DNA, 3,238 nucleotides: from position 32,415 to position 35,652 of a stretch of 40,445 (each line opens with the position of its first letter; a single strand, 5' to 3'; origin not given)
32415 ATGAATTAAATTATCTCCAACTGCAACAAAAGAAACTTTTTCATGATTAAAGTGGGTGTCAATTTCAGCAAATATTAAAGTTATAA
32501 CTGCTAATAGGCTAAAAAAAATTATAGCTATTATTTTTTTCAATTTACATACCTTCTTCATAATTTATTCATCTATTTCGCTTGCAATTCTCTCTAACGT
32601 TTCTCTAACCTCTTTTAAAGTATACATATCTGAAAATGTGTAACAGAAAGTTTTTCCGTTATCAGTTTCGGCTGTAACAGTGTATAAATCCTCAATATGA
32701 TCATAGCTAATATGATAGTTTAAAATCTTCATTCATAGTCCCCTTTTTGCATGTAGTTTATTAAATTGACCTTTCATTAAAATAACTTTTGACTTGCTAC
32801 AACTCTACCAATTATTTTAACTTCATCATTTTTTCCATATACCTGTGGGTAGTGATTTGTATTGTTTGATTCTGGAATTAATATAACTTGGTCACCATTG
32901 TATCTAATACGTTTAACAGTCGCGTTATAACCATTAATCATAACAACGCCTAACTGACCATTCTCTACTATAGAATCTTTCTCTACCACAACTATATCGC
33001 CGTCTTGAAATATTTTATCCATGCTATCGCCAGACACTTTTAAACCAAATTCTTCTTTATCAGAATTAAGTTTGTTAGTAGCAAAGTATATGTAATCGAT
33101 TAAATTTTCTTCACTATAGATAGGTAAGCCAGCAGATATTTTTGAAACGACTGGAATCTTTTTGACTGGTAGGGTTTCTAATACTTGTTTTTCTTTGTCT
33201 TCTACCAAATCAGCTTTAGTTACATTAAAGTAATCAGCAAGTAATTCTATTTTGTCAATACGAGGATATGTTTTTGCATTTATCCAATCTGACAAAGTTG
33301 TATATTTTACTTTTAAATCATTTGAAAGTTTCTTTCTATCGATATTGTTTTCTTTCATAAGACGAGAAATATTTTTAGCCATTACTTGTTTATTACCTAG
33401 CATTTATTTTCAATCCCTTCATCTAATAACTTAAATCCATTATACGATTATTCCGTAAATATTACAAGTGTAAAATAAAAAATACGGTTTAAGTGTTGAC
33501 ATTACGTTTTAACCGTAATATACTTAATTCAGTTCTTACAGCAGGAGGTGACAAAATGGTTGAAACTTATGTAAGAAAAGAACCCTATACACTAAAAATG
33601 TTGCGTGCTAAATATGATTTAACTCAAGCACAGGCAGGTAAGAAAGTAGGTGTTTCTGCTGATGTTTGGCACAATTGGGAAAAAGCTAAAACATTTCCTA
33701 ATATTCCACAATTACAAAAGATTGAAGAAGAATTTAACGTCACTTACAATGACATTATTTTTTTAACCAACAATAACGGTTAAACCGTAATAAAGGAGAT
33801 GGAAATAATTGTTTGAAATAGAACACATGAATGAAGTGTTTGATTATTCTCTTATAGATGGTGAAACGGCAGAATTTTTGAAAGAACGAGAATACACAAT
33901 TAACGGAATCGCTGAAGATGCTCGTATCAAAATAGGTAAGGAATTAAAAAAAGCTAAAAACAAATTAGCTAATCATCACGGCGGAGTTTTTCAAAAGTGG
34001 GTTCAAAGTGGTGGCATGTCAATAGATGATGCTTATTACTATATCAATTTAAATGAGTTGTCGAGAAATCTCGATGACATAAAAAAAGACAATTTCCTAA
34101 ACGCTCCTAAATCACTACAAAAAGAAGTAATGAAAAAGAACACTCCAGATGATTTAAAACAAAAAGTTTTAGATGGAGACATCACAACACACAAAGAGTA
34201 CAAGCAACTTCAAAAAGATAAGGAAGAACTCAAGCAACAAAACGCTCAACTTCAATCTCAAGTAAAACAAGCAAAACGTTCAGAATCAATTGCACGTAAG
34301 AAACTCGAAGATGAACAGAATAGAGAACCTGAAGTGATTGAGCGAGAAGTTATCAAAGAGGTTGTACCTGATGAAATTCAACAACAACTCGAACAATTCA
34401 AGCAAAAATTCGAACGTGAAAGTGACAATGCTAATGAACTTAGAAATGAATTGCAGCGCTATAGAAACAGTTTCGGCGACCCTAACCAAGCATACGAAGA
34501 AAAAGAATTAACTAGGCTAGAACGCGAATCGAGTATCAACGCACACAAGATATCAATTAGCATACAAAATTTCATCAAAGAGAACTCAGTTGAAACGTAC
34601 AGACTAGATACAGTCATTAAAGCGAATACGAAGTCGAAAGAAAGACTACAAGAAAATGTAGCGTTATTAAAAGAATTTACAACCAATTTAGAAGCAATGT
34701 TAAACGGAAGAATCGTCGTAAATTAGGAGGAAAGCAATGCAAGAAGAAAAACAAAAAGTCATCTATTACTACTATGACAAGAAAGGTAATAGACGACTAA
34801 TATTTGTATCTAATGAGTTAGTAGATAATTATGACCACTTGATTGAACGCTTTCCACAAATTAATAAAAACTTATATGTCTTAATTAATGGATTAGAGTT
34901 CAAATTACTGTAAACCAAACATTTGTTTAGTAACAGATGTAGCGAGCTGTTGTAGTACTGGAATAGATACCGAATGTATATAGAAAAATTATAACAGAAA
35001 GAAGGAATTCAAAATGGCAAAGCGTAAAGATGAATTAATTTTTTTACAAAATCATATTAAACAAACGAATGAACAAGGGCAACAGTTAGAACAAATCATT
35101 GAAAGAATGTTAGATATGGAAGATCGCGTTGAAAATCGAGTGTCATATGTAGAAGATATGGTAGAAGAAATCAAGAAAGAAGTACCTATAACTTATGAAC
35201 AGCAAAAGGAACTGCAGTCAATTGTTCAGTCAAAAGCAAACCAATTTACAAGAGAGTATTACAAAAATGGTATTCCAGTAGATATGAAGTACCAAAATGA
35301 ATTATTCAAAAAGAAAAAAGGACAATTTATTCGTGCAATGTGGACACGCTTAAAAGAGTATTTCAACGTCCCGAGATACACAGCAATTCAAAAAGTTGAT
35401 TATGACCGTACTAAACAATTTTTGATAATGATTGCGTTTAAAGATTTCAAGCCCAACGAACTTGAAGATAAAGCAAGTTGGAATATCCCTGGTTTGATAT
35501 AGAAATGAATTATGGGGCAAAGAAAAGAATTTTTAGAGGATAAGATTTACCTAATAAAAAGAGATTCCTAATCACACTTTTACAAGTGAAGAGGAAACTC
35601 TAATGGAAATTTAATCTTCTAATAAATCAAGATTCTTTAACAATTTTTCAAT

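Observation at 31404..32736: CapA/PGA_cap-family membrane-anchored metallophosphatase-like moron plus 55-aa ORF between integrase and cI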

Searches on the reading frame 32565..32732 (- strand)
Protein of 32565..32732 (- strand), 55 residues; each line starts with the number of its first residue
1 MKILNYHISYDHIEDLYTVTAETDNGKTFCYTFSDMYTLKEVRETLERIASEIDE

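Call 3: search_protein_families(library=pfam, proteins=[window:32565-32732:-], max_evalue=0.01)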
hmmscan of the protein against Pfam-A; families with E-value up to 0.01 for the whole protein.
window:32565-32732:- (55 aa): 0 families

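Call 4: search_protein_families(library=phrogs, proteins=[window:32565-32732:-], max_evalue=0.01)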
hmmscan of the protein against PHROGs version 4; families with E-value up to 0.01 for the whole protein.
window:32565-32732:- (55 aa): 1 family
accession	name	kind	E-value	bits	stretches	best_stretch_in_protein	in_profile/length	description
phrog_17674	-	unknown function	1.6e-42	144.2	1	1-55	1-55/55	-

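Call 26: search_protein_families(library=ncbifam, proteins=[window:32565-32732:-], max_evalue=0.01)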
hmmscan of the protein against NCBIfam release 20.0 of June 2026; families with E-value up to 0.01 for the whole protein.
window:32565-32732:- (55 aa): 0 families

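Call 27: search_protein_families(library=padloc, proteins=[window:32565-32732:-], max_evalue=0.01)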
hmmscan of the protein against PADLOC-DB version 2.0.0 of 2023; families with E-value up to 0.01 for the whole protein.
window:32565-32732:- (55 aa): 0 families

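Call 34: search_dna_similar(query=window:32565-32732:-, collection=phages, mode=protein, max_rows=40, max_evalue=0.001)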
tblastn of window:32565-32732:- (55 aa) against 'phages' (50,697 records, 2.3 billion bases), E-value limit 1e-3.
Records with a match: 11; places in all: 11; records where one place covers at least 80% of the query: 11.
Best place of each record, by identity: 95-99% 9; 90-95% 2.
By first word of the organism name: Staphylococcus 11.
By host as written in the record: Staphylococcus sp. 7; Staphylococcus epidermidis 36-1 2; Staphylococcus epidermidis 2.
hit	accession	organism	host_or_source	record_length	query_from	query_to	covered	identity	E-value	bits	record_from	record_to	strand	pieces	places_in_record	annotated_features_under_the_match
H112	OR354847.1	Staphylococcus phage S-CoN_Ph24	Staphylococcus sp.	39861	1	55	100%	98.2%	8e-29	110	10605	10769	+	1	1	hypothetical protein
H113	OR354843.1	Staphylococcus phage S-CoN_Ph20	Staphylococcus sp.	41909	1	55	100%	98.2%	8e-29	110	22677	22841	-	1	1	hypothetical protein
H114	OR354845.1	Staphylococcus phage S-CoN_Ph22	Staphylococcus sp.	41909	1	55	100%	98.2%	8e-29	110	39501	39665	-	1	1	hypothetical protein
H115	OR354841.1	Staphylococcus phage S-CoN_Ph18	Staphylococcus sp.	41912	1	55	100%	98.2%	8e-29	110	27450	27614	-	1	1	hypothetical protein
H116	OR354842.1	Staphylococcus phage S-CoN_Ph19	Staphylococcus sp.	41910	1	55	100%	98.2%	8e-29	110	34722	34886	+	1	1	hypothetical protein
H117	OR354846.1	Staphylococcus phage S-CoN_Ph23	Staphylococcus sp.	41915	1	55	100%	98.2%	8e-29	110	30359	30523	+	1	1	hypothetical protein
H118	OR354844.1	Staphylococcus phage S-CoN_Ph21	Staphylococcus sp.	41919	1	55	100%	98.2%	8e-29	110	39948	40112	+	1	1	hypothetical protein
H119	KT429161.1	Staphylococcus phage StB20-like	Staphylococcus epidermidis 36-1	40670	1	55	100%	96.4%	2e-28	109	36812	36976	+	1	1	hypothetical protein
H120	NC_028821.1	Staphylococcus phage StB20-like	Staphylococcus epidermidis 36-1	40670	1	55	100%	96.4%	2e-28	109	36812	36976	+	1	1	hypothetical protein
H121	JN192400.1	Staphylococcus phage vB_SepiS-phiIPLA5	Staphylococcus epidermidis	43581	1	55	100%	92.7%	2e-26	104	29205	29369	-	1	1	hypothetical protein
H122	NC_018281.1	Staphylococcus phage vB_SepiS-phiIPLA5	Staphylococcus epidermidis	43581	1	55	100%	92.7%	2e-26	104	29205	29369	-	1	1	hypothetical protein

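Call 36: get_annotated_region(hit=H122, flank=3500)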
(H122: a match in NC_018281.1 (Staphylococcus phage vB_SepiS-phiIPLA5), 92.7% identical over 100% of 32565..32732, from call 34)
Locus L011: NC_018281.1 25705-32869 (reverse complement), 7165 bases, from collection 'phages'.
description: Staphylococcus phage vB_SepiS-phiIPLA5, complete genome.
organism: Staphylococcus phage vB_SepiS-phiIPLA5 (NCBI taxid 2922988)
taxonomy: Viruses; Duplodnaviria; Heunggongvirae; Uroviricota; Caudoviricetes; Rockefellervirus; Rockefellervirus IPLA5
host: Staphylococcus epidermidis; source: -; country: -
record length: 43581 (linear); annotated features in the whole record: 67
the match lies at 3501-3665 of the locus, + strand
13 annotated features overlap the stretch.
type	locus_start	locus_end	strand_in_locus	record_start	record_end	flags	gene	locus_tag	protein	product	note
CDS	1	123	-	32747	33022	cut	-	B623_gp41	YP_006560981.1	hypothetical protein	-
CDS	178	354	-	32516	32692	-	-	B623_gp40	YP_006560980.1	hypothetical protein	-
CDS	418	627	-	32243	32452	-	-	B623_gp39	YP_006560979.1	hypothetical protein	-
CDS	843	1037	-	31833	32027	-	-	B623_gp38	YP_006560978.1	hypothetical protein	-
CDS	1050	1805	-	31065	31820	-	-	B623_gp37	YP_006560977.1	antirepressor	-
CDS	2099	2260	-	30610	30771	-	-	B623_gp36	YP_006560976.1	hypothetical protein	-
CDS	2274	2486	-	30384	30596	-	-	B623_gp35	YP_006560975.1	cro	-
misc_feature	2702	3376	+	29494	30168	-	-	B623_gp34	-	-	similar to repressor protein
CDS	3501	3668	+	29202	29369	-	-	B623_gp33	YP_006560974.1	hypothetical protein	-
CDS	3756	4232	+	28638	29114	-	-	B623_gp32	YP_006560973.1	hypothetical protein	-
CDS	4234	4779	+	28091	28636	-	-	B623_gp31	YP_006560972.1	hypothetical protein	-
CDS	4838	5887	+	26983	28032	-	-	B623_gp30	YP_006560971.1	integrase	-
CDS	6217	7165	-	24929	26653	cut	-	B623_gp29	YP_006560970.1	endolysin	-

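Call 53: find_homologous_proteins(query=window:32565-32732:-, max_evalue=0.001)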
Query window:32565-32732:- (55 aa): 11 proteins with E <= 0.001 among 11 candidates.
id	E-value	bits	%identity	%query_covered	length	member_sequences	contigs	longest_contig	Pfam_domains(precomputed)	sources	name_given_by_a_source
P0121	9.8e-28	111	96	100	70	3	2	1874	-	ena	-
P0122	4.9e-27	109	93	100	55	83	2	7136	-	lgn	-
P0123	2.3e-26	107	93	100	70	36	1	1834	-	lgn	-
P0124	4.7e-26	106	93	100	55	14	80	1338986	-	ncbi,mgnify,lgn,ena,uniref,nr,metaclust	ncbi:phage tail tube protein [Staphylococcus epidermidis]|mgnify:CR=1 FL=1|uniref:Uncharacterized pr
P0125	4.7e-26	106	93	100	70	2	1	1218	-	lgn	-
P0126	1.9e-25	104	93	100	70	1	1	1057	-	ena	-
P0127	5.6e-25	103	89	100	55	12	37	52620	-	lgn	-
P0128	1.1e-24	102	89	100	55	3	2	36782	-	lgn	-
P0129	3.6e-24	100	87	100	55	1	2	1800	-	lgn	-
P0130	5.3e-11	59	97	55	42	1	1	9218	-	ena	-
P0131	5.8e-9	53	96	49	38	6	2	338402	-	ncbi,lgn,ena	ncbi:hypothetical protein ACUXDX_000843 [Staphylococcus epidermidis]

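Call 57: search_protein_representatives(protein=window:32565-32732:-)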
Query: 55 residues. Proteins with E-value up to 0.001 (for the whole library): 7; up to 1e-10: 1; up to 1e-30: 0. The best 7 are listed.
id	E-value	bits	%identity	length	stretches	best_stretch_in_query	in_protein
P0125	1.5e-26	106.0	93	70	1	1-55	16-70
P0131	1.9e-09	52.9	84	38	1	1-31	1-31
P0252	6.8e-08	48.1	46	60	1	1-54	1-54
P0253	7.4e-07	44.9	46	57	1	1-54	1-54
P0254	1.9e-06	43.6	39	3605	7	11-54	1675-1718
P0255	1.1e-05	41.2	61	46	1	19-54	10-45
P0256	2.9e-05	39.9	50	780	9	18-35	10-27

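Call 61: find_encoding_contigs(protein=P0252, flank=5000, max_places=3)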
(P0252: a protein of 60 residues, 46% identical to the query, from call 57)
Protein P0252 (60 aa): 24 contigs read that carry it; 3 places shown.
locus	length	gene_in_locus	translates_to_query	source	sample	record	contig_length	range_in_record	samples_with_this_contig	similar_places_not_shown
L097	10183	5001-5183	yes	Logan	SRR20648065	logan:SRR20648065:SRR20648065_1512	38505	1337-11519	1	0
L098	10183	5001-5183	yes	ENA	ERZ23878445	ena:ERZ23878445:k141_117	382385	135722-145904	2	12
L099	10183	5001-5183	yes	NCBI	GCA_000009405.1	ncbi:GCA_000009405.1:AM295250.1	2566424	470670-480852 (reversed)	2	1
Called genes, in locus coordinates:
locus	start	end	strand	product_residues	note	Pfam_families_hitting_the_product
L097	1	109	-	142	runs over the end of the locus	PF00436:SSB, PF22657:SSB_1 (weak)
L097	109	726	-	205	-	PF06378:SSAP_Sak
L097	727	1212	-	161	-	PF05565:Sipho_Gp157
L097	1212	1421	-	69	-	-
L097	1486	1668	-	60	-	-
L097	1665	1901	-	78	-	-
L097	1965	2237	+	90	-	-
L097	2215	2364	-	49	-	-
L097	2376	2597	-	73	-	-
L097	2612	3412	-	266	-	PF08346:AntA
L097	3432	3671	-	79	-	PF01381:HTH_3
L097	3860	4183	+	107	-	PF13443:HTH_26 (weak), PF01381:HTH_3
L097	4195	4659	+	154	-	PF06114:Peptidase_M78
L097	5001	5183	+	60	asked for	-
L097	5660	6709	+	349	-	PF14657:Arm-DNA-bind_4, PF13102:Phage_int_SAM_5 (weak), PF14659:Phage_int_SAM_3, PF00589:Phage_integrase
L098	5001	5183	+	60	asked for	-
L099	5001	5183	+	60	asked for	-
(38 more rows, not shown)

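Call 79: predict_structure(alignment_id=A3)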
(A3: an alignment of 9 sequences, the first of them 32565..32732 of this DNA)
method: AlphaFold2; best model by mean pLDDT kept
length: 55 residues; sequences in the alignment: 9
mean_pLDDT: 90.5   pTM: 0.67
mean pLDDT of the five models: 90.5, 90.4, 90.3, 87.1, 86.1
residues with pLDDT >= 90: 38; 70-90: 17; 50-70: 0; < 50: 0
segments of 3 or more residues with pLDDT < 50: none
pLDDT, mean of each block of 10 residues (from residue 1): 87 94 91 93 92 81
secondary structure, 60 per line:
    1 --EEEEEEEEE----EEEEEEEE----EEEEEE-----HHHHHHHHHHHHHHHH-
elements in order: E3-11 E16-23 E28-33 H39-54

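Call 81: fold_search(model_id=the predicted structure, library=pdb)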
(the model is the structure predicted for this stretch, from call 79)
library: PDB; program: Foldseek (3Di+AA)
matches with E <= 10: 1390; with E <= 0.001: 0
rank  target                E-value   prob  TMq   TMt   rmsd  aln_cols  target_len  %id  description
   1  6jsx_A                7.1e-02  0.87  0.39  0.31   8.5        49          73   20  Structure of a flagellin protein, HpFlaG (released 2020-04-08)
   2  1rtd_A                2.2e-01  0.84  0.43  0.06   3.9        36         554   14  STRUCTURE OF A CATALYTIC COMPLEX OF HIV-1 REVERSE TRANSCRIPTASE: IMPLICATIONS FOR NUCLEOSIDE ANALOG DRUG RESISTANCE (released 1998-12-09)
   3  4kv8_A                2.2e-01  0.57  0.40  0.06   6.1        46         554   15  Crystal structure of HIV RT in complex with BILR0355BS (released 2013-07-31)
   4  5ft0_A                2.4e-01  0.99  0.53  0.12   2.4        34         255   20  Crystal structure of gp37(Dip) from bacteriophage phiKZ (released 2016-08-03)
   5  6oun_A                2.4e-01  0.85  0.44  0.06   3.8        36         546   17  Structure of HIV-1 Reverse Transcriptase (RT) in complex with dsDNA and (-)3TC-TP (released 2019-07-24)
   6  1hqe_A                2.5e-01  0.84  0.43  0.06   4.0        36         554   11  HUMAN IMMUNODEFICIENCY VIRUS TYPE 1 (released 2001-05-30)
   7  8h5z_A                2.5e-01  0.75  0.47  0.07   5.9        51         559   16  Crystal structure of RadD/ATP analogue complex (released 2023-10-18)
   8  8stu_A                2.5e-01  0.51  0.39  0.06   6.2        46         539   11  Crystal Structure of HIV-1 Reverse Transcriptase (Y181C, V106A) variant in Complex with 8-(2-(2-(2,4-dioxo-3,4-dihydro (released 2023-11-29)
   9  5ft0_B                2.7e-01  0.98  0.53  0.13   2.4        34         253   20  Crystal structure of gp37(Dip) from bacteriophage phiKZ (released 2016-08-03)
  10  6dtx_A                2.7e-01  0.91  0.43  0.05   1.9        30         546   10  Wildtype HIV-1 Reverse Transcriptase in complex with JLJ 578 (released 2019-07-31)
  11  3mec_A                2.7e-01  0.60  0.39  0.05   5.7        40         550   15  HIV-1 Reverse Transcriptase in Complex with TMC125 (released 2010-05-12)
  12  8bao_A                2.9e-01  0.98  0.50  0.08   1.4        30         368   10  Dysgonamonadaceae bacterium CRISPR ancillary nuclease 2 (released 2022-11-30)
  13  3lak_A                2.9e-01  0.87  0.44  0.06   3.9        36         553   17  Crystal structure of HIV-1 reverse transcriptase in complex with N1-heterocycle pyrimidinedione non-nucleoside inhibit (released 2010-02-23)
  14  2wom_A                2.9e-01  0.51  0.40  0.06   6.1        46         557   15  Crystal Structure of UK-453061 bound to HIV-1 Reverse Transcriptase (K103N). (released 2010-08-11)
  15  8fcc_A                3.1e-01  0.91  0.44  0.05   1.8        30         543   17  HIV-1 Reverse Transcriptase in complex with 5-membered bicyclic core NNRTI (released 2023-02-01)
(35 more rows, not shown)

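Call 83: fold_search(model_id=the predicted structure, library=viral)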
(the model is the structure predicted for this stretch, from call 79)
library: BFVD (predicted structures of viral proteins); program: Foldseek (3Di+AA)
matches with E <= 10: 1736; with E <= 0.001: 0
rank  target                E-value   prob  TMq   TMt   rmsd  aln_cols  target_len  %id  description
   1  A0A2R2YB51            2.0e-02  1.00  0.60  0.54   7.0        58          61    9  Uncharacterized protein [Pseudomonas phage PPSC2]
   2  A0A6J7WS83            3.8e-02  0.99  0.51  0.42   5.7        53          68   13  Uncharacterized protein [uncultured Caudovirales phage]
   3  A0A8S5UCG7            4.0e-02  1.00  0.61  0.11   2.7        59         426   22  Uncharacterized protein [Siphoviridae sp. ctgN495]
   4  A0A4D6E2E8            4.8e-02  1.00  0.56  0.49   4.5        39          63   26  Uncharacterized protein [Streptomyces phage Forthebois]
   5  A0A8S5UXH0            4.8e-02  0.99  0.50  0.11   3.5        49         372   28  Integrase [Podoviridae sp. ctW0z17]
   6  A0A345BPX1            4.8e-02  0.95  0.51  0.18  19.1        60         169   18  (no name in the UniProt tables at hand)
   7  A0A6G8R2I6            5.2e-02  1.00  0.64  0.44   2.8        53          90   11  Uncharacterized protein [Arthrobacter phage Abba]
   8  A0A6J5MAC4            5.5e-02  0.99  0.59  0.56   3.9        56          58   21  Uncharacterized protein [uncultured Caudovirales phage]
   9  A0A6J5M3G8            6.3e-02  0.97  0.51  0.46   9.9        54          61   15  Uncharacterized protein [uncultured Caudovirales phage]
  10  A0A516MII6            6.3e-02  0.96  0.50  0.40   8.9        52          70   17  (no name in the UniProt tables at hand)
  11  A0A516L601            6.3e-02  0.54  0.37  0.29   8.3        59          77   15  (no name in the UniProt tables at hand)
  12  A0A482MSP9            6.7e-02  0.97  0.51  0.48   5.5        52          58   13  Uncharacterized protein [Escherichia phage PTXU04]
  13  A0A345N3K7            6.7e-02  0.96  0.50  0.17   6.5        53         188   15  (no name in the UniProt tables at hand)
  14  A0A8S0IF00            7.1e-02  1.00  0.48  0.20   1.3        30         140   10  (no name in the UniProt tables at hand)
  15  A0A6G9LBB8            7.1e-02  0.98  0.58  0.43   3.1        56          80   16  (no name in the UniProt tables at hand)
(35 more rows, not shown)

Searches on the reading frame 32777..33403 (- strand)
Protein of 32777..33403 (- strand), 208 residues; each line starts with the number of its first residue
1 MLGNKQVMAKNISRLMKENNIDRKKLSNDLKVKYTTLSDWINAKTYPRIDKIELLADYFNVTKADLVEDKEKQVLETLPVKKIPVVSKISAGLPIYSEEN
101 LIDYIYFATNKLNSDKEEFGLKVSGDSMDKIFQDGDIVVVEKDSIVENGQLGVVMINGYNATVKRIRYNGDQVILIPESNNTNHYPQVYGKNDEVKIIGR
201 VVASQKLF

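Call 3: search_protein_families(library=pfam, proteins=[window:32777-33403:-], max_evalue=0.01)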
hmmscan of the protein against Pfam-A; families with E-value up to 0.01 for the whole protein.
window:32777-33403:- (208 aa): 4 families
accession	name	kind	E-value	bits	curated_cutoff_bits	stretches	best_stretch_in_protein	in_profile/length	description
PF00717.28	Peptidase_S24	-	1.6e-27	95.9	23.3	1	84-202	1-116/116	Peptidase S24-like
PF13443.12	HTH_26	-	1.6e-09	38.3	22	1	11-70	1-61/63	Cro/C1-type HTH DNA-binding domain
PF01381.28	HTH_3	-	2.9e-07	30.9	23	1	13-65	2-54/55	Helix-turn-helix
PF12844.13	HTH_19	-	0.00038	20.7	30.2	1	10-66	2-58/64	Helix-turn-helix domain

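Call 4: search_protein_families(library=phrogs, proteins=[window:32777-33403:-], max_evalue=0.01)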
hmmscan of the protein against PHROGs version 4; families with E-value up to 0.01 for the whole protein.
window:32777-33403:- (208 aa): 15 families
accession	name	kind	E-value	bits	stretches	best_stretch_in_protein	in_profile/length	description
phrog_4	-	transcription regulation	5.1e-42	145.3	1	5-206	130-337/400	transcriptional repressor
phrog_2967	-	transcription regulation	5.4e-20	72.9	1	5-117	8-111/225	transcriptional regulator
phrog_8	-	transcription regulation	1.6e-13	51.8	1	8-72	77-141/346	transcriptional regulator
phrog_811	-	DNA, RNA and nucleotide metabolism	6.6e-13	49.4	1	81-204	10-131/140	UmuD-like protein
phrog_8558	-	unknown function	7.4e-13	49.7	1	115-206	17-109/114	-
phrog_6201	-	transcription regulation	6.7e-11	43.1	1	120-206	30-116/121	CI-like repressor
phrog_3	-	transcription regulation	1.6e-09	39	1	4-102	85-174/430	transcriptional repressor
phrog_4583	-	transcription regulation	8.6e-08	33.1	1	8-74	11-77/81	transcriptional repressor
phrog_4779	-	transcription regulation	3.1e-05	25.4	1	9-81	4-78/98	transcriptional regulator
phrog_8898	-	unknown function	0.00056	20.6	1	10-47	4-42/70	-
phrog_3037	-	transcription regulation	0.00081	20.2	1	23-63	31-71/189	transcriptional repressor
phrog_18248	-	transcription regulation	0.00084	19.5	1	10-65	5-58/264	transcriptional regulator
phrog_1994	-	DNA, RNA and nucleotide metabolism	0.0017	19.3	1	11-78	3-70/170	DNA binding protein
phrog_1124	-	transcription regulation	0.0035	17.9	1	7-61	4-61/177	transcriptional regulator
phrog_1702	-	transcription regulation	0.0041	18.1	0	10-73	16-82/87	transcriptional repressor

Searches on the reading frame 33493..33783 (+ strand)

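Call 3: search_protein_families(library=pfam, proteins=[window:33493-33783:+], max_evalue=0.01)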
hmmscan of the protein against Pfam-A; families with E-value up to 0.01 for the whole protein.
window:33493-33783:+ (96 aa): 3 families
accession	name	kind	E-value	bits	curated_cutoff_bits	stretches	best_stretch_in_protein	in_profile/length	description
PF01381.28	HTH_3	-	9.6e-07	29.2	23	1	34-86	1-53/55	Helix-turn-helix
PF13560.12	HTH_31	-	2e-06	28.4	27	1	33-74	5-47/64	Helix-turn-helix domain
PF12844.13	HTH_19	-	2.6e-05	24.5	30.2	1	34-89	4-59/64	Helix-turn-helix domain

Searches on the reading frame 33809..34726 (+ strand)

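Call 52: search_protein_families(library=phrogs, proteins=[window:33809-34726:+], max_evalue=0.001)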
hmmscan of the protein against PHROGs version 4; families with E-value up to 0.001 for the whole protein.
window:33809-34726:+ (305 aa): 2 families
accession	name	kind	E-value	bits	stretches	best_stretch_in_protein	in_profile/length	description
phrog_1733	-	unknown function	2.9e-67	228.1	1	3-305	3-301/305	-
phrog_26898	-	unknown function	5.2e-14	53.4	1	8-83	6-81/97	-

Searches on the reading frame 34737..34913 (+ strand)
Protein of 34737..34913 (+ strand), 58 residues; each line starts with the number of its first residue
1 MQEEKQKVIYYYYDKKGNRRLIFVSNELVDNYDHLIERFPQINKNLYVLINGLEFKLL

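Call 52: search_protein_families(library=phrogs, proteins=[window:34737-34913:+], max_evalue=0.001)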
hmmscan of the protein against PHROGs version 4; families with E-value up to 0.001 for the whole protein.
window:34737-34913:+ (58 aa): 1 family
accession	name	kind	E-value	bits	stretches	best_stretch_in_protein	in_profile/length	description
phrog_845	-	unknown function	2.6e-22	80.2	1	1-58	1-65/65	-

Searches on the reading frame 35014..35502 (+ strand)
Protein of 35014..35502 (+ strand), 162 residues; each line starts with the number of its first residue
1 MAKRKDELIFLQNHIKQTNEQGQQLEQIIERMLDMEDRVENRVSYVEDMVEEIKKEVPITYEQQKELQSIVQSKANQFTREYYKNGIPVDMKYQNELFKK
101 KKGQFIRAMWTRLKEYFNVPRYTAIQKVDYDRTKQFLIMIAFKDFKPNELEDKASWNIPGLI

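Call 52: search_protein_families(library=phrogs, proteins=[window:35014-35502:+], max_evalue=0.001)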
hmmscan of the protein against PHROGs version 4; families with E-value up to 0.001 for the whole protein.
window:35014-35502:+ (162 aa): 3 families
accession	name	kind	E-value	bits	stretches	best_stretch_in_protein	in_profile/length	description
phrog_2902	-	transcription regulation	1.8e-60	205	1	2-160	4-162/169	anti-repressor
phrog_373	-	transcription regulation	5.8e-08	33.4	1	12-137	189-304/373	anti-repressor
phrog_463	-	transcription regulation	7.9e-05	23.3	1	19-137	116-225/250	anti-repressor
